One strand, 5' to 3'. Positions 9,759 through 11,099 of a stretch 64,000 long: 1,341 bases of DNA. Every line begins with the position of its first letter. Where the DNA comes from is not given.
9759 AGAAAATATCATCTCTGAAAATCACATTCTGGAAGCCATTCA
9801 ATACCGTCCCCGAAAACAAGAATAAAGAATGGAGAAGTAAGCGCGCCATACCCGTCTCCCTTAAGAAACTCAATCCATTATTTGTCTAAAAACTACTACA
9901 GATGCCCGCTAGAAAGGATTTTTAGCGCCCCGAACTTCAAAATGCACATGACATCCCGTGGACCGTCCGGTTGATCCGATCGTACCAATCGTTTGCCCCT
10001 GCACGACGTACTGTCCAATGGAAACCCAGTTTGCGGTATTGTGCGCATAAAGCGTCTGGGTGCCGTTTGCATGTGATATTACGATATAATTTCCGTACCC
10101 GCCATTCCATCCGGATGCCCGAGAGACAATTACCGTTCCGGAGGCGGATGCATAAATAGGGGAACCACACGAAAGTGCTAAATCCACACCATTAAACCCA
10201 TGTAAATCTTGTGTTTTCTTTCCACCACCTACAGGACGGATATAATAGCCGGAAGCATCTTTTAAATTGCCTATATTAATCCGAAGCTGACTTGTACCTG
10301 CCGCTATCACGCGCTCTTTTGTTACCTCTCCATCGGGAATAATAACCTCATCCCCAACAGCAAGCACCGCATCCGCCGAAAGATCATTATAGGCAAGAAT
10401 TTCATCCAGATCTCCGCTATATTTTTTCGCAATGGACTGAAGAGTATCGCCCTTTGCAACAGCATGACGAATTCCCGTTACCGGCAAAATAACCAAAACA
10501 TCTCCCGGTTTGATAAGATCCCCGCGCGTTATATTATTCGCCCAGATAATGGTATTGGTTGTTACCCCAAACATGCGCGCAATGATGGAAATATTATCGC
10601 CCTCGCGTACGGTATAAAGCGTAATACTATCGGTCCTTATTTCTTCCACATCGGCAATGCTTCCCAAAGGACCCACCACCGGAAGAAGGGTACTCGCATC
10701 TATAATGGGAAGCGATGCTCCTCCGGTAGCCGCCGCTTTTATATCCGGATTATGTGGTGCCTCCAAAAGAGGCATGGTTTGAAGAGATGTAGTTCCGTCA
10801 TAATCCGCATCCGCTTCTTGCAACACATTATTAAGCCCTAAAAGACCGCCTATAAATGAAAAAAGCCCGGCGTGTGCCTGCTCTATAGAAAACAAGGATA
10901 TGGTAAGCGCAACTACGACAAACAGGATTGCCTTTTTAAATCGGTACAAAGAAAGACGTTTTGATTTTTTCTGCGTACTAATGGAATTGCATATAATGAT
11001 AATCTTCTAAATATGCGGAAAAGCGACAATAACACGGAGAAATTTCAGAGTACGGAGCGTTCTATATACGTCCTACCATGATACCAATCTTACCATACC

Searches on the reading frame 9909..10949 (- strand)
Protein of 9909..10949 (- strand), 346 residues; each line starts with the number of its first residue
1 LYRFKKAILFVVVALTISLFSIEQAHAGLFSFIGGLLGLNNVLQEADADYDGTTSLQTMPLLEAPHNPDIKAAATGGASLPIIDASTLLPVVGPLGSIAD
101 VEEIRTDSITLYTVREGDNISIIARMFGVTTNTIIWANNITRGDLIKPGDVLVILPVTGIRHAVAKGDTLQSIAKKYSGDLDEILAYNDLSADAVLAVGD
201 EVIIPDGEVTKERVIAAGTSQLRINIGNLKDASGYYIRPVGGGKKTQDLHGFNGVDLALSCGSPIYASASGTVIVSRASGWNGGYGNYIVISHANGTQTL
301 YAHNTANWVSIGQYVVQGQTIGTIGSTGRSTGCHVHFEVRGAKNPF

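Call 67: search_protein_families(library=pfam, proteins=[window:9909-10949:-], max_evalue=0.001)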
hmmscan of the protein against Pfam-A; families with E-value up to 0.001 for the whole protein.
window:9909-10949:- (346 aa): 5 families
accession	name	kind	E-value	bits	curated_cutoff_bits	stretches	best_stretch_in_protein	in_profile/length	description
PF01551.29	Peptidase_M23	-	1.7e-29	102.3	28.7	1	253-344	4-92/96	Peptidase family M23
PF01476.26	LysM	-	2.5e-23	82.2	20.9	2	112-154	1-42/43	LysM domain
PF23473.1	LysM3_LYK4_5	-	8.7e-13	48.6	29.3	1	112-146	5-38/48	LYK4/5 LysM3 domain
PF23446.1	LysM1_NFP_LYK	-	3.6e-06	28.2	36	0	118-158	16-56/60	NFP/LYK LysM1 domain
PF23462.1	LysM3_NFP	-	0.00065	20.6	28.1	0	116-142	9-33/48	NFP LysM3 domain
